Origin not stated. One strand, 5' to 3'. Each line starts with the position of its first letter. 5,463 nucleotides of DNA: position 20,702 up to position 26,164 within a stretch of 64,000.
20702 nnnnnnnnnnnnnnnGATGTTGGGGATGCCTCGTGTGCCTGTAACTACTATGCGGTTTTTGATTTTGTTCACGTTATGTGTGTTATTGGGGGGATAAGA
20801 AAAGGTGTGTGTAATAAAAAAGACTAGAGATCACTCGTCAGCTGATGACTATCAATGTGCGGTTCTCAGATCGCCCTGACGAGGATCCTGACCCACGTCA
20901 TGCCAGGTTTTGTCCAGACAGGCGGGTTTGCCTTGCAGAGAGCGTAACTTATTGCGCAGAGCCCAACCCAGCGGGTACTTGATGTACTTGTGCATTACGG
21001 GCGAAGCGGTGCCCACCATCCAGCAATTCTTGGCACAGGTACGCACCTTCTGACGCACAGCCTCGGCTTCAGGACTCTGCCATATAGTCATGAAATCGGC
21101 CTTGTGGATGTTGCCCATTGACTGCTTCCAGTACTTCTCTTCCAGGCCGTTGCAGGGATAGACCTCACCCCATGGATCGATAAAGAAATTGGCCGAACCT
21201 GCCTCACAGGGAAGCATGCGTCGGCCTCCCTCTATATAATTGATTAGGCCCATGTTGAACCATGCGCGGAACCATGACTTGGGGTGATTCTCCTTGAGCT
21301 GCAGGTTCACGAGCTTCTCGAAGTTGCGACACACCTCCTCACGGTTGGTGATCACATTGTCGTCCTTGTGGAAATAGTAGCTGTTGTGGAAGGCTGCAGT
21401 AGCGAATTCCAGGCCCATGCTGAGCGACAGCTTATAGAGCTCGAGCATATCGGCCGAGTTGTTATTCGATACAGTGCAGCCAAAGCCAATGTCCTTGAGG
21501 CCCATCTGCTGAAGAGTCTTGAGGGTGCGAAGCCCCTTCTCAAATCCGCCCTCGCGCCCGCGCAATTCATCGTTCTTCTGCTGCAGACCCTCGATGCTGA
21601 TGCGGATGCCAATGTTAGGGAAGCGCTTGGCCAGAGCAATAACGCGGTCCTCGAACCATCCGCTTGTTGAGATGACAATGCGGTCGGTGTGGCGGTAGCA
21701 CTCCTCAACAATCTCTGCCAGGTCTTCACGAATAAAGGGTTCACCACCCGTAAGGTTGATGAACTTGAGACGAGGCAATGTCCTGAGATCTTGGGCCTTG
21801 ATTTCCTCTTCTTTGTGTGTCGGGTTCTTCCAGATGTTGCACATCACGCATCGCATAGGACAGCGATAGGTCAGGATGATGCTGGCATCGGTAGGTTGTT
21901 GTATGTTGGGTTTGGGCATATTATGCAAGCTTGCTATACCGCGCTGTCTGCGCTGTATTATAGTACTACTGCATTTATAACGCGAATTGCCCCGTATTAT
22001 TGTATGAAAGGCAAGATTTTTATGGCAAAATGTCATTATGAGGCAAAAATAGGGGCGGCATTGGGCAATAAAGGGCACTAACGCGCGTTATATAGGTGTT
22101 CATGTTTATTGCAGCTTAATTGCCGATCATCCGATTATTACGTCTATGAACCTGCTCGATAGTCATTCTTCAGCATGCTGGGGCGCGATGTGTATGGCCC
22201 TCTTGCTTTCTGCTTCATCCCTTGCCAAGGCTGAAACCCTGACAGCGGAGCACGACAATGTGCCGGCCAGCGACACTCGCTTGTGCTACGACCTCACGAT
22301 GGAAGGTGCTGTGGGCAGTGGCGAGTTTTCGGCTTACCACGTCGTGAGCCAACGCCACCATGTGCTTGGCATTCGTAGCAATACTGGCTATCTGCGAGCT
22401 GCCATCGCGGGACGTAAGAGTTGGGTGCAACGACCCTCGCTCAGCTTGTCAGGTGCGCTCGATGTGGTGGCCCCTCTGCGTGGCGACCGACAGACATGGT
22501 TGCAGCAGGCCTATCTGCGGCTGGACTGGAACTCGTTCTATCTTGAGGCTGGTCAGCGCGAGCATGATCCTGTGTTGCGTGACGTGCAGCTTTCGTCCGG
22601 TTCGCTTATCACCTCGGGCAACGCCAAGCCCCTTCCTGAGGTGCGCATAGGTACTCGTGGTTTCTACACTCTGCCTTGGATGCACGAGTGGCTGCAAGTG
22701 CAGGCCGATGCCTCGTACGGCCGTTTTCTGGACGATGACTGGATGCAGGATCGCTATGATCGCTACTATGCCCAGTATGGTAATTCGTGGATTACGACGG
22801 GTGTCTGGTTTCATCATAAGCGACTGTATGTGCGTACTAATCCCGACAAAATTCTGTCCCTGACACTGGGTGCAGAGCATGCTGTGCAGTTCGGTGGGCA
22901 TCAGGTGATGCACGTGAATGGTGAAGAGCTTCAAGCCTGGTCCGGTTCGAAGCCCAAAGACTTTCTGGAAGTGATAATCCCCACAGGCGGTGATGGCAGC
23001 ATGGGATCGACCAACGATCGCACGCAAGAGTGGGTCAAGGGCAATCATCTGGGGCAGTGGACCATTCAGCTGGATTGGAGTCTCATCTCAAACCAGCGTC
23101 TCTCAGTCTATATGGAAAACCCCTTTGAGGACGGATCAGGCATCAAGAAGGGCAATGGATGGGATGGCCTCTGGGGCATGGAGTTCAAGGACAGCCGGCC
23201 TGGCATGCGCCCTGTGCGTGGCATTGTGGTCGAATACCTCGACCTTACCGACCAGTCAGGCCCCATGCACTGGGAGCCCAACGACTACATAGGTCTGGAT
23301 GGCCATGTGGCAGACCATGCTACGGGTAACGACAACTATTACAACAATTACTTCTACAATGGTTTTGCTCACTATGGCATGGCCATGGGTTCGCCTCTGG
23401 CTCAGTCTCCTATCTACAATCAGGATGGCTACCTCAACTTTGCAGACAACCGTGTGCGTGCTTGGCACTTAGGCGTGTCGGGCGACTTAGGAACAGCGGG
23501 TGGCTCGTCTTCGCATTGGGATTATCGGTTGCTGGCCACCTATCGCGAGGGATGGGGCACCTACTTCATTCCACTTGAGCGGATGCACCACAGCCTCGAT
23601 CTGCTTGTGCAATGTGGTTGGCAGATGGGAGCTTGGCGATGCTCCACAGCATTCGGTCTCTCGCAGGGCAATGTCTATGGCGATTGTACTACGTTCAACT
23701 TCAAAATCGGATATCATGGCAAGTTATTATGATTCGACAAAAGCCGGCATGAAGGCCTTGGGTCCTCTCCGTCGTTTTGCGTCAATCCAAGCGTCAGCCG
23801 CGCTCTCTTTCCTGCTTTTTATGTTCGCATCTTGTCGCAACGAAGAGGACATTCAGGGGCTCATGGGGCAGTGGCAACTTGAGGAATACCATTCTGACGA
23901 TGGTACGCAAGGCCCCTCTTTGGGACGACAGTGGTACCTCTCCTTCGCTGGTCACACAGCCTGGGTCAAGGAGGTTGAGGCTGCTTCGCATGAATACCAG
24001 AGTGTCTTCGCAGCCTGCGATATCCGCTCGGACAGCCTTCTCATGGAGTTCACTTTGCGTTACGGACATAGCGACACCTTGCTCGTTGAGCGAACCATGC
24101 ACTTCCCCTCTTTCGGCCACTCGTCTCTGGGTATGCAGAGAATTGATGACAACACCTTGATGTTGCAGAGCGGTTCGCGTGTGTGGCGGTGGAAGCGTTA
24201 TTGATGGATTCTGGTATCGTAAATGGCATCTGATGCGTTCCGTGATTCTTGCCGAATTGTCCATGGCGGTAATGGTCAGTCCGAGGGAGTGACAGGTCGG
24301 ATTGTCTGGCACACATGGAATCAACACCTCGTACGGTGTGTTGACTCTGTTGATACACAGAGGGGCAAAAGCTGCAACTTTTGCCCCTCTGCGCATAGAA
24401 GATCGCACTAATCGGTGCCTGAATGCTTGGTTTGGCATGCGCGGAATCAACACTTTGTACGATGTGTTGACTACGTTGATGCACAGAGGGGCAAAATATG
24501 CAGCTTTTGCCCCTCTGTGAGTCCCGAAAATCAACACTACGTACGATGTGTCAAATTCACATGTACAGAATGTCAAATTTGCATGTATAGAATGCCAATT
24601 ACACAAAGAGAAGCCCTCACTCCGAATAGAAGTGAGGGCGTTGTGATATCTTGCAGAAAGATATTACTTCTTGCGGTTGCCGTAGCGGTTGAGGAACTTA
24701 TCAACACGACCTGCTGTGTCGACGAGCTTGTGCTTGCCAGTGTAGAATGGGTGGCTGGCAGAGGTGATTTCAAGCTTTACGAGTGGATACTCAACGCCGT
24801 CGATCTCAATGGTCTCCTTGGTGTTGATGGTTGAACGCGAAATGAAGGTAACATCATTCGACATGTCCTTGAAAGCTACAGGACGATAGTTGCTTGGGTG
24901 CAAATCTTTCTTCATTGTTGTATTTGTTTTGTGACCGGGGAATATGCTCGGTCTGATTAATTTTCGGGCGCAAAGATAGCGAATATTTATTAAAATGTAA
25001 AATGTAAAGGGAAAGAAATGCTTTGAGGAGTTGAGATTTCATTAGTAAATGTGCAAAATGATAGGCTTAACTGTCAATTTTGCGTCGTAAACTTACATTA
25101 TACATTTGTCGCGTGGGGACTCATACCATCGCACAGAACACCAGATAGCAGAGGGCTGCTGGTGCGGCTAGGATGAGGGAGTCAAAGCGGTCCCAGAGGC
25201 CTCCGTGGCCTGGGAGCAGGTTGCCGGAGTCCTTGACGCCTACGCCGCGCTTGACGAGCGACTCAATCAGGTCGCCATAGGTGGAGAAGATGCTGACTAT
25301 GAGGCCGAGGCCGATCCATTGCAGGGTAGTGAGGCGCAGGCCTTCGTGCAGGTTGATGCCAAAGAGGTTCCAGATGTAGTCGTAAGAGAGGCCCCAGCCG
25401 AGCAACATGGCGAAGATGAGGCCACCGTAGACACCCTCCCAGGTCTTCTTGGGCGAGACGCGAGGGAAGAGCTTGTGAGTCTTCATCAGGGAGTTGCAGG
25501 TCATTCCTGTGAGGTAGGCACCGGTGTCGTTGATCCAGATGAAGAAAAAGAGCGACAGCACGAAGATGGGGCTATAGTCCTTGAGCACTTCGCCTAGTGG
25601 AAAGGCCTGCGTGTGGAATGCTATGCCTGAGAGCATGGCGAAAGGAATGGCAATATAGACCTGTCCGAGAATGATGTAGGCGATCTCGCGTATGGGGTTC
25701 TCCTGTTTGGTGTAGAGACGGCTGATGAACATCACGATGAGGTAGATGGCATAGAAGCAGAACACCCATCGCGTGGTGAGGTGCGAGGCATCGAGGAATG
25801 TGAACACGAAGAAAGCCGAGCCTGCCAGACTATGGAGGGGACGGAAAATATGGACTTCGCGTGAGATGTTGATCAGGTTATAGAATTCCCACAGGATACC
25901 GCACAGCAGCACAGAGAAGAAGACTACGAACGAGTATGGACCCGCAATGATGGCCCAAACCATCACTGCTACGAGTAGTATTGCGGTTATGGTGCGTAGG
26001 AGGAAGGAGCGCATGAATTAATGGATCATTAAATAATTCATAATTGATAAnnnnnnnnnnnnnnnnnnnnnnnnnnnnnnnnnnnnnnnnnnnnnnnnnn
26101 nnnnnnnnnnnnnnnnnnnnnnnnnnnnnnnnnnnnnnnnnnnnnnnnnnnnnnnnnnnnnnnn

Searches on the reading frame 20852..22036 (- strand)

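Call 43: search_protein_families(library=pfam, proteins=[window:20852-22036:-], max_evalue=0.00001)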
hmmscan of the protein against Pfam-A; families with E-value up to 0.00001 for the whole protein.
window:20852-22036:- (394 aa): 2 families
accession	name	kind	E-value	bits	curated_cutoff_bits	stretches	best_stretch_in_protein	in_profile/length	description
PF04055.27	Radical_SAM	-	3e-16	60.5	29.5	1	53-201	1-163/166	Radical SAM superfamily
PF13186.11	SPASM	-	8.4e-11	42.4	21.5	1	277-339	1-67/67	Iron-sulfur cluster-binding domain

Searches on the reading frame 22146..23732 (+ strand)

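Call 43: search_protein_families(library=pfam, proteins=[window:22146-23732:+], max_evalue=0.00001)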
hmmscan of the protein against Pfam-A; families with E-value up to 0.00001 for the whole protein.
window:22146-23732:+ (528 aa): 1 family
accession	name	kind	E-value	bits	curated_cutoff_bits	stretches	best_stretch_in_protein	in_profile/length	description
PF14052.12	Caps_assemb_Wzi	-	3e-23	82.9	30.1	1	93-421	63-311/392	Capsule assembly protein Wzi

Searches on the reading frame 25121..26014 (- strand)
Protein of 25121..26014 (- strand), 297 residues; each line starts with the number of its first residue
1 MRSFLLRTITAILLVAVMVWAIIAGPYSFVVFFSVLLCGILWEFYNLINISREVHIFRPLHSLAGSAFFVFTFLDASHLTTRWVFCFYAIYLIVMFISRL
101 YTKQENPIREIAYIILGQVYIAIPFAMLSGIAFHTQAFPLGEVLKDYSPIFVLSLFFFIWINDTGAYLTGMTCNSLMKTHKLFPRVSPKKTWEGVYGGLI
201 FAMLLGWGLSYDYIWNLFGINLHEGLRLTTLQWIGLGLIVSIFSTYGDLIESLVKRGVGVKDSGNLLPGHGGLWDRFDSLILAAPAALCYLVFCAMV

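Call 43: search_protein_families(library=pfam, proteins=[window:25121-26014:-], max_evalue=0.00001)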
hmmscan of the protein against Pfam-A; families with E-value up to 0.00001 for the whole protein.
window:25121-26014:- (297 aa): 1 family
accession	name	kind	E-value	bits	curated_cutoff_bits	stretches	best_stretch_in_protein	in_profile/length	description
PF01148.25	CTP_transf_1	-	4.5e-54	184.5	24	1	7-293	3-263/264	Cytidylyltransferase family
